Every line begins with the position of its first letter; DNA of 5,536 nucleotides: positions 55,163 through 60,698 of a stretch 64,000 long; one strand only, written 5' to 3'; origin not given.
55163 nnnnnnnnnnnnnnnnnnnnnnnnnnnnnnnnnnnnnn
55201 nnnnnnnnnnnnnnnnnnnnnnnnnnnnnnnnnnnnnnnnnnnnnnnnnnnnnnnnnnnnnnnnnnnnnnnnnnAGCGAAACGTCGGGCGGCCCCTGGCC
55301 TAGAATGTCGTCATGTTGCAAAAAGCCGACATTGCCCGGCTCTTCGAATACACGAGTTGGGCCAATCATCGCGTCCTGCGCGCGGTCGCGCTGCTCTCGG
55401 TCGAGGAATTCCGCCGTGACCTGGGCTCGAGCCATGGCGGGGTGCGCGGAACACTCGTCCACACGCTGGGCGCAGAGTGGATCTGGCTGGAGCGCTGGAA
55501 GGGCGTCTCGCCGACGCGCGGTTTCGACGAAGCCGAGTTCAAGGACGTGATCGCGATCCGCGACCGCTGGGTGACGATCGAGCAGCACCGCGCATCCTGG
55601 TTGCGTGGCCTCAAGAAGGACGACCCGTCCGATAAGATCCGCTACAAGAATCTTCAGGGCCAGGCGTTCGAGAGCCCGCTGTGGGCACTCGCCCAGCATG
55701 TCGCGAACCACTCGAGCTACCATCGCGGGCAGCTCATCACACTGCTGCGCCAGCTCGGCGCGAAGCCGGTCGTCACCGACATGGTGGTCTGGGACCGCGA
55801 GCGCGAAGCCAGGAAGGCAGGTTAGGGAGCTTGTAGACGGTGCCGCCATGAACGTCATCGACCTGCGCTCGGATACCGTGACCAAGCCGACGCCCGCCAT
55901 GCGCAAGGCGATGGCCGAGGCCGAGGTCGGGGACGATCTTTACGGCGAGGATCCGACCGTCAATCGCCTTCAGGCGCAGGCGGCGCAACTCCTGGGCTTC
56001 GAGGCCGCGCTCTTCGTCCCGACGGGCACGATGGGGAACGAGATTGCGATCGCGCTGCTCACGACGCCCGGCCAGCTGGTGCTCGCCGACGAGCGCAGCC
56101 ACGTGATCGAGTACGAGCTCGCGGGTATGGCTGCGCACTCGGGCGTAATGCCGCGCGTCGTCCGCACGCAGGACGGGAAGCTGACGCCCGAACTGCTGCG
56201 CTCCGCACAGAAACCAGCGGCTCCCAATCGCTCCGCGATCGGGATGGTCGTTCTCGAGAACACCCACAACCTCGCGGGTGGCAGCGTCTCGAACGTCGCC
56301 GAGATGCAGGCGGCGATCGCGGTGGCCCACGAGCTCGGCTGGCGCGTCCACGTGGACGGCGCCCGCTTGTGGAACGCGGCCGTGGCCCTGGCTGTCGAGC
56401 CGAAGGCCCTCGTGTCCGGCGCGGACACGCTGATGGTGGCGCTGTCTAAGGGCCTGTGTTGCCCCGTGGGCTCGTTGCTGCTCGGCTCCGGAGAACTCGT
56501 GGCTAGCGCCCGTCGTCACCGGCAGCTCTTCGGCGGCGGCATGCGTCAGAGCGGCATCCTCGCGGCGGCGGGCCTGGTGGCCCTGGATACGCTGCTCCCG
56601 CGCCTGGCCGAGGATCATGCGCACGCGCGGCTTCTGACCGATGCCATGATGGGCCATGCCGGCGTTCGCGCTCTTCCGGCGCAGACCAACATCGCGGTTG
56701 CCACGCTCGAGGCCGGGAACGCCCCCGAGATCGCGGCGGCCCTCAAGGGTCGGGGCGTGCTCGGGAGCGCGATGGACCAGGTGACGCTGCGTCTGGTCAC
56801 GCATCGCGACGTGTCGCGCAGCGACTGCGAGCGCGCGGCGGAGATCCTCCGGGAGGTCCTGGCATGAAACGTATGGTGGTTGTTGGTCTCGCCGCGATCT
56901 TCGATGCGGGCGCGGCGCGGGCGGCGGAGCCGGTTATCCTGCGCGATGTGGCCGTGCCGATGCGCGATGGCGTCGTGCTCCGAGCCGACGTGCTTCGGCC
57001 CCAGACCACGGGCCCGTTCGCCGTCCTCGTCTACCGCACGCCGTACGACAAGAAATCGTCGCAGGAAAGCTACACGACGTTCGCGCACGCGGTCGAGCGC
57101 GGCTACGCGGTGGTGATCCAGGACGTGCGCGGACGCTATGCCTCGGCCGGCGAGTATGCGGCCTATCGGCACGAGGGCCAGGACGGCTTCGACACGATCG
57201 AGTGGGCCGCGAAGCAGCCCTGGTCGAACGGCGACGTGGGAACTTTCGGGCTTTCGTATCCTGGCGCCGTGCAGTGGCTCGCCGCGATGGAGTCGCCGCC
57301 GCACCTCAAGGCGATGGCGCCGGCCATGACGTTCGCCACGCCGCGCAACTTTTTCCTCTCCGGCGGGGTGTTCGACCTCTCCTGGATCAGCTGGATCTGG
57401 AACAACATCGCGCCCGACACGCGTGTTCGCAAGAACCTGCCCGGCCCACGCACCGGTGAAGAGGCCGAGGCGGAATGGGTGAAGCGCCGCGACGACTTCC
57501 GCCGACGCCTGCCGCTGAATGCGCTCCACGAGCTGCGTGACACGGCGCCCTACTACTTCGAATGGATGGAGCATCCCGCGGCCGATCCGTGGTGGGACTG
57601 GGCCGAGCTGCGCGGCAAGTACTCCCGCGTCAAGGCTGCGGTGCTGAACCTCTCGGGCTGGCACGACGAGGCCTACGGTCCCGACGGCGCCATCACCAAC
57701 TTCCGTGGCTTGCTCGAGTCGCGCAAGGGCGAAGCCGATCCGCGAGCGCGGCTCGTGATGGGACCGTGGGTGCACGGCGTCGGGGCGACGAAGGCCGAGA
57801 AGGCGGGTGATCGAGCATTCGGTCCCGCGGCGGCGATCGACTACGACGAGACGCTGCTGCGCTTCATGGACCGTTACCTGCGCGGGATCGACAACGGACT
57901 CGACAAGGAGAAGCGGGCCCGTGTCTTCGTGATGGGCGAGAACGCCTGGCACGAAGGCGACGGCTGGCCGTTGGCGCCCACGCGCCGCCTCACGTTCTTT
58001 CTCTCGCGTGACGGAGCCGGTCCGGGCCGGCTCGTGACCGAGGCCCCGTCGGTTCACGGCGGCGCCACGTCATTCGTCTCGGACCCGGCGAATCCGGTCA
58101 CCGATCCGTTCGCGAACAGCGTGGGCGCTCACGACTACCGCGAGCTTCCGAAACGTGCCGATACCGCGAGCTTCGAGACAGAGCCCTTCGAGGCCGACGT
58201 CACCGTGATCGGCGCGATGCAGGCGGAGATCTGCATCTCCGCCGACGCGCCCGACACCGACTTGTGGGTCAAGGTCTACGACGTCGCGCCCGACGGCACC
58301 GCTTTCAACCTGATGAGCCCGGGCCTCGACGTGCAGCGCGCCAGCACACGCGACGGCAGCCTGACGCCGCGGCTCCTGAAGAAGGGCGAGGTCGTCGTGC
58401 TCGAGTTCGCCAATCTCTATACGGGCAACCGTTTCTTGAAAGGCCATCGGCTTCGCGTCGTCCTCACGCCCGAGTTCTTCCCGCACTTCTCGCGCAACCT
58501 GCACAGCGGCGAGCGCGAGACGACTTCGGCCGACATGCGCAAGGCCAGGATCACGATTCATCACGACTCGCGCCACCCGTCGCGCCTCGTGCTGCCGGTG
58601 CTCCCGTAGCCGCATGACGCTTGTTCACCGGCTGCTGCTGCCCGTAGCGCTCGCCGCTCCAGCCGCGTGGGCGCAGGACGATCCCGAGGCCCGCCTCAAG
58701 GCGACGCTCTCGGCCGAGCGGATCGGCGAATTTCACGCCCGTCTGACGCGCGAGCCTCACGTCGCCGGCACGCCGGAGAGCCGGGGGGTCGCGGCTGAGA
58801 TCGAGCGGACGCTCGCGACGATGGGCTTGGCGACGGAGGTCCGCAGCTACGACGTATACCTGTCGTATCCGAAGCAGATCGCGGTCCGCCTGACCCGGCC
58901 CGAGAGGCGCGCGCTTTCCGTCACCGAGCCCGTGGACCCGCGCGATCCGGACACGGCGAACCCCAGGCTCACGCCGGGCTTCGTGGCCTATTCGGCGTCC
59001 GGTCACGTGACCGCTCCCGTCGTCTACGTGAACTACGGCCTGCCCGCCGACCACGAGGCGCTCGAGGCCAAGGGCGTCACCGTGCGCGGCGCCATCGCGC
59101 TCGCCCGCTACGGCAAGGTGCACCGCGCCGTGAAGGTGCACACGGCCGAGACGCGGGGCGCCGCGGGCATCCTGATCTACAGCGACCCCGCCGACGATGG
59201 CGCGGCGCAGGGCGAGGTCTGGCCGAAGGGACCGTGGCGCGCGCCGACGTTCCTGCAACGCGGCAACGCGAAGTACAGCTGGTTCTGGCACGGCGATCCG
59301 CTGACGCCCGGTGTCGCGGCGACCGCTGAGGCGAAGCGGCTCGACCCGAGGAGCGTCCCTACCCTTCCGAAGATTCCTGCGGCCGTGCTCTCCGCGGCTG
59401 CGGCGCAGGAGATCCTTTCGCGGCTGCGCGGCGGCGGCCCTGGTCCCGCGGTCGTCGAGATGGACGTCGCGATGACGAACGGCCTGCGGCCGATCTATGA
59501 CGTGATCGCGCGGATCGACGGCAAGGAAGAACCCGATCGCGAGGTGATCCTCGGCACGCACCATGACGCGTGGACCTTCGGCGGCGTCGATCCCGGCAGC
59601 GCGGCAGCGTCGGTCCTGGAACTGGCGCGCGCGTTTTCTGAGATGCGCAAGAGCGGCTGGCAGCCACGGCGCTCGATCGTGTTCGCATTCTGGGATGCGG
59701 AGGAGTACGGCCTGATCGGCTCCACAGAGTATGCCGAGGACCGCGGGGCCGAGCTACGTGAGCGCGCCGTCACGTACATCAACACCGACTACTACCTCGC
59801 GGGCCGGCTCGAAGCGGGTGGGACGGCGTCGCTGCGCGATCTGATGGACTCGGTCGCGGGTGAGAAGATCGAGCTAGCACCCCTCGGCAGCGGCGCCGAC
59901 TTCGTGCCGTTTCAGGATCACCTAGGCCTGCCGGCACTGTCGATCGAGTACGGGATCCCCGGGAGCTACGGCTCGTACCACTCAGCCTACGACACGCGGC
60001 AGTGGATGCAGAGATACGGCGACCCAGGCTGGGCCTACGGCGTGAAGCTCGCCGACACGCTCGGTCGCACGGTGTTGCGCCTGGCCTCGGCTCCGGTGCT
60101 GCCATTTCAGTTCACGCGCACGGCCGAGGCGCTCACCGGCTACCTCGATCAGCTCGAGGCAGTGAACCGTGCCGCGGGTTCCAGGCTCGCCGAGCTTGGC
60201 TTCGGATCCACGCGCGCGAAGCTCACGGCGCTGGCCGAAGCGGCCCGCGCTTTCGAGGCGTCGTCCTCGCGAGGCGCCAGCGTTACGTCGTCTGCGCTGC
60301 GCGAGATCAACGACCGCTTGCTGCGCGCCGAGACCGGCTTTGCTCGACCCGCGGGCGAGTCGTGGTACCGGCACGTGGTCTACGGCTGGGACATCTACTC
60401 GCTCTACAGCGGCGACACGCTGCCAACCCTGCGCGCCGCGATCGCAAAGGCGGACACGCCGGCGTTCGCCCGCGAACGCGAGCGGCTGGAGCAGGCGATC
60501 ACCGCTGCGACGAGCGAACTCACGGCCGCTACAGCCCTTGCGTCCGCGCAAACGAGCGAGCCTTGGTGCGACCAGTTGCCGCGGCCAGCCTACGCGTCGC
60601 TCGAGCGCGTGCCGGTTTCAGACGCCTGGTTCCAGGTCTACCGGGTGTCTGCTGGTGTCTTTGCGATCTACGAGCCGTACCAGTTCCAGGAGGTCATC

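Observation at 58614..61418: Single 934-aa ORF fusing a PSMA-like M28 peptidase to a metallo-beta-lactamase-fold hydrolase domain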

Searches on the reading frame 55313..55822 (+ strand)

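Call 7: search_protein_families(library=pfam, proteins=[window:55313-55822:+], max_evalue=0.001)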
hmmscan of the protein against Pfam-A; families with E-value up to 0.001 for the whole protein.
window:55313-55822:+ (170 aa): 2 families
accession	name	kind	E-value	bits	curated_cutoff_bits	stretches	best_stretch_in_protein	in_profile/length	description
PF05163.17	DinB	-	1.3e-21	77.7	23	1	1-158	1-155/165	DinB family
PF12867.12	DinB_2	-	8.7e-07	29.9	24.8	1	17-141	5-128/128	DinB superfamily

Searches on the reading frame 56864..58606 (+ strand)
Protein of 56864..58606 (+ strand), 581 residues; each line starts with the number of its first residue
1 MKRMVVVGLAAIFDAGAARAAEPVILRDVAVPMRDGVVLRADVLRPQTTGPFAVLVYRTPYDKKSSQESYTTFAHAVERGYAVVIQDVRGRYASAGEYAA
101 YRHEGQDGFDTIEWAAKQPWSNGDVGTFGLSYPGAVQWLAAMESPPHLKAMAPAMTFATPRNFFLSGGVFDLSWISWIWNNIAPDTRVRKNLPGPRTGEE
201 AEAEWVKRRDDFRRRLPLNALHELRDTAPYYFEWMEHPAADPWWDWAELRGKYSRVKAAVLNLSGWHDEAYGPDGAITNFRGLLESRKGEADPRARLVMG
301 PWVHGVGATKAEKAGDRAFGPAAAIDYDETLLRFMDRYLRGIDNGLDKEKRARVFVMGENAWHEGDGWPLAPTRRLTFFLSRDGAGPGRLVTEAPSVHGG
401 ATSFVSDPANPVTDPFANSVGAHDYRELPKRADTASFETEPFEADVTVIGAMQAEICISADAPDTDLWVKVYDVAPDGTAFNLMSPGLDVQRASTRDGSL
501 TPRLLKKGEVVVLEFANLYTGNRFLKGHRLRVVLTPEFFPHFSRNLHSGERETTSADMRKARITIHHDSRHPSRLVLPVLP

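Call 7: search_protein_families(library=pfam, proteins=[window:56864-58606:+], max_evalue=0.001)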
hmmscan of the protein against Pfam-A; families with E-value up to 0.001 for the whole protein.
window:56864-58606:+ (581 aa): 2 families
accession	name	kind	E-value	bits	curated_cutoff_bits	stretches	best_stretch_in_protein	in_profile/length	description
PF02129.25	Peptidase_S15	-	8.9e-57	193.2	23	1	35-305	1-261/262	X-Pro dipeptidyl-peptidase (S15 family)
PF08530.16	PepX_C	-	1.7e-33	116.8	22.5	1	344-575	1-216/217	X-Pro dipeptidyl-peptidase C-terminal non-catalytic domain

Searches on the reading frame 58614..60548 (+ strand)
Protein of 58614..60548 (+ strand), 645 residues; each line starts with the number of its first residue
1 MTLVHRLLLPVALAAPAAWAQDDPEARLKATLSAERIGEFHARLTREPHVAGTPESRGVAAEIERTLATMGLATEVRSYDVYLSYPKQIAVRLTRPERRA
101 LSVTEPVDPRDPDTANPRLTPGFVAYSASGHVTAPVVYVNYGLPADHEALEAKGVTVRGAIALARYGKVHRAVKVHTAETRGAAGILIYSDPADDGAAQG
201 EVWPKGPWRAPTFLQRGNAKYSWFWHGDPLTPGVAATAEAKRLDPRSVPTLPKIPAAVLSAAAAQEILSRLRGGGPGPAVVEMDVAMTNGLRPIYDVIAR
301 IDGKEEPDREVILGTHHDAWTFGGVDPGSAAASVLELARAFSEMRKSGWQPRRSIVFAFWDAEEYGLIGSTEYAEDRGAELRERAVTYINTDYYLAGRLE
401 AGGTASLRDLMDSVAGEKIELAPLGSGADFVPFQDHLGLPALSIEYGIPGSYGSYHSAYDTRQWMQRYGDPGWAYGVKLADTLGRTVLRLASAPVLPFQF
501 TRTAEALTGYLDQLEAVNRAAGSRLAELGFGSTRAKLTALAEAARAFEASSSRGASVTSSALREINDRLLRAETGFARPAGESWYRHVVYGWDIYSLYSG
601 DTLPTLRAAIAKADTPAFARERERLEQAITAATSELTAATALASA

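Call 31: search_solved_structures(query=window:58614-60548:+, max_evalue=1e-10, show_alignments=1)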
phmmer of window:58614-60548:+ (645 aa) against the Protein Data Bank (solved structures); distinct sequences matched with E-value up to 1e-10: 25.
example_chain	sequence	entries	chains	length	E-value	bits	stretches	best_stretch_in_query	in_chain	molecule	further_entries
2c6c_A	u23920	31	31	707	2.9e-87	296.8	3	280-398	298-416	GLUTAMATE CARBOXYPEPTIDASE II | GLUTAMATE CARBOXYPEPTIDASE 2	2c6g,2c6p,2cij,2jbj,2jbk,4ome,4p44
2oot_A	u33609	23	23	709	2.9e-87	296.8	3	280-398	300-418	Glutamate carboxypeptidase 2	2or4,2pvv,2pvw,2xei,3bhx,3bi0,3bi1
3rbu_A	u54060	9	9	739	3.6e-87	296.5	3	280-398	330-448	Glutamate carboxypeptidase 2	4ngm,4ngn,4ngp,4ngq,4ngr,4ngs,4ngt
9hlw_A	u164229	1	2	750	3.9e-87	296.4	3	280-398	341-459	Glutamate carboxypeptidase 2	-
5ely_A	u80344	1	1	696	4.4e-87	296.2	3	280-398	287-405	Glutamate carboxypeptidase 2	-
4mcs_A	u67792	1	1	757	4.4e-87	296.2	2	31-398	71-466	Glutamate carboxypeptidase 2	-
1z8l_A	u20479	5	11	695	4.6e-87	296.1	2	31-398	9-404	Glutamate carboxypeptidase II | Glutamate carboxypeptidase 2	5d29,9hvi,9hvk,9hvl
2xef_A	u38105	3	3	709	2e-86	294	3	280-398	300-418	GLUTAMATE CARBOXYPEPTIDASE 2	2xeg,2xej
3bxm_A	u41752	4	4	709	2e-86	294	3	280-398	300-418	Glutamate carboxypeptidase 2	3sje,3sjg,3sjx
5f09_A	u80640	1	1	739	2.5e-86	293.7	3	280-398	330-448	Glutamate carboxypeptidase 2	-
5of0_A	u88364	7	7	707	2.7e-86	293.6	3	280-398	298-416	Glutamate carboxypeptidase 2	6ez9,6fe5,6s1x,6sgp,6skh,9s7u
4mcp_A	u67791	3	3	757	2.8e-86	293.5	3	280-398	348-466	Glutamate carboxypeptidase 2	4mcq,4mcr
3fec_A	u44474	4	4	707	8.8e-86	291.9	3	281-398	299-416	Glutamate carboxypeptidase III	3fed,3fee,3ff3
4twe_A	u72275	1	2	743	1.5e-73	251.5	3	272-413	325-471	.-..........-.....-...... acidic dipeptidase-like protein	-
11rn_A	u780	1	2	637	4.7e-36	127.6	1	121-398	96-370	Transferrin receptor protein 1, serum form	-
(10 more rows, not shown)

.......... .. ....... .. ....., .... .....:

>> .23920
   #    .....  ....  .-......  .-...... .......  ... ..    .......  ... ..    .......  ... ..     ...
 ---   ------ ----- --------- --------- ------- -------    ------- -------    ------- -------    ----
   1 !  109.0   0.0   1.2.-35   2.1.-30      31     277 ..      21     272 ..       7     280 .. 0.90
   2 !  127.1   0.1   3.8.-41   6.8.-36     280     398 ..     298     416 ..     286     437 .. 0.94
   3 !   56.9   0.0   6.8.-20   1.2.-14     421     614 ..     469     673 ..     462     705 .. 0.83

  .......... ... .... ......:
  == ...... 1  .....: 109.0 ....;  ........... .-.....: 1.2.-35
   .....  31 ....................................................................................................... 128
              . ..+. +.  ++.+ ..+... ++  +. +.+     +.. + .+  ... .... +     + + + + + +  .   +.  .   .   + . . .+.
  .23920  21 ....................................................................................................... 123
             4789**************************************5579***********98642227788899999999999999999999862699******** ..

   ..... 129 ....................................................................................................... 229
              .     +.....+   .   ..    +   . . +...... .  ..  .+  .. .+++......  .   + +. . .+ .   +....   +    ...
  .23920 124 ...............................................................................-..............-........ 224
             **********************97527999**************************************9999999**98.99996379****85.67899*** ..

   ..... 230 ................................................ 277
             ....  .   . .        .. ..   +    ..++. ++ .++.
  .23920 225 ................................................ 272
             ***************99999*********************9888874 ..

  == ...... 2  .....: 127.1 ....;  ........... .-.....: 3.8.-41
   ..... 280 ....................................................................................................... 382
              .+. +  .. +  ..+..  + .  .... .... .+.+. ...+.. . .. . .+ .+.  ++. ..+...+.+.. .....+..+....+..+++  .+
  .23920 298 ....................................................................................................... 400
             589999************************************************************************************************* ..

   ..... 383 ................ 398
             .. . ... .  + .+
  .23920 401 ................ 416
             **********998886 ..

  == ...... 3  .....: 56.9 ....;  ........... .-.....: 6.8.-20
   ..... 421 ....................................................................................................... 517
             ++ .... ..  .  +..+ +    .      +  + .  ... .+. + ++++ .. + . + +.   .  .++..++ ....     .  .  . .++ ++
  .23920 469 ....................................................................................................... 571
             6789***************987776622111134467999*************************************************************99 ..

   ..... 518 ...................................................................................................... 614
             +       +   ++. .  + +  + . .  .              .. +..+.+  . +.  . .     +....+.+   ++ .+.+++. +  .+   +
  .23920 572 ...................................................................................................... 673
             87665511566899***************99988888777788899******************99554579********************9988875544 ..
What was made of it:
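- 59007..59210 (+): PA (protease-associated / apical) domain core, aa 132-199. It contains Arg171, equivalent to GCPII Arg210. Alignment to GCPII 2c6c (call 31).
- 60213..60521 (+): TFR_dimer helical domain, aa 534-636. It contains Leu597-Tyr598, equivalent to GCPII Lys699-Tyr700. Alignment to GCPII (call 31).
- On MEROPS M28B / GCPII-transferrin-receptor-like peptidases: PDB phmmer to GCPII gives E 2.9e-87 (call 31).
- On Glutamate carboxypeptidase II (glutamate-specific S1' pocket): R171, N218, Y455 and Y598 are conserved, but Lys699 aligns with Leu597 (call 31).
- Closest known: Human glutamate carboxypeptidase II. Same: The PA, M28 and TFR_dimer domains come in the same order (E 2.9e-87, call 31).
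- Closest known: Human glutamate carboxypeptidase II. Different: It has about 25 and about 30 fewer residues than GCPII at two internal sites (call 31).
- The loss of the Glu-specific Lys699 fits a non-acidic P1' residue (call 31).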
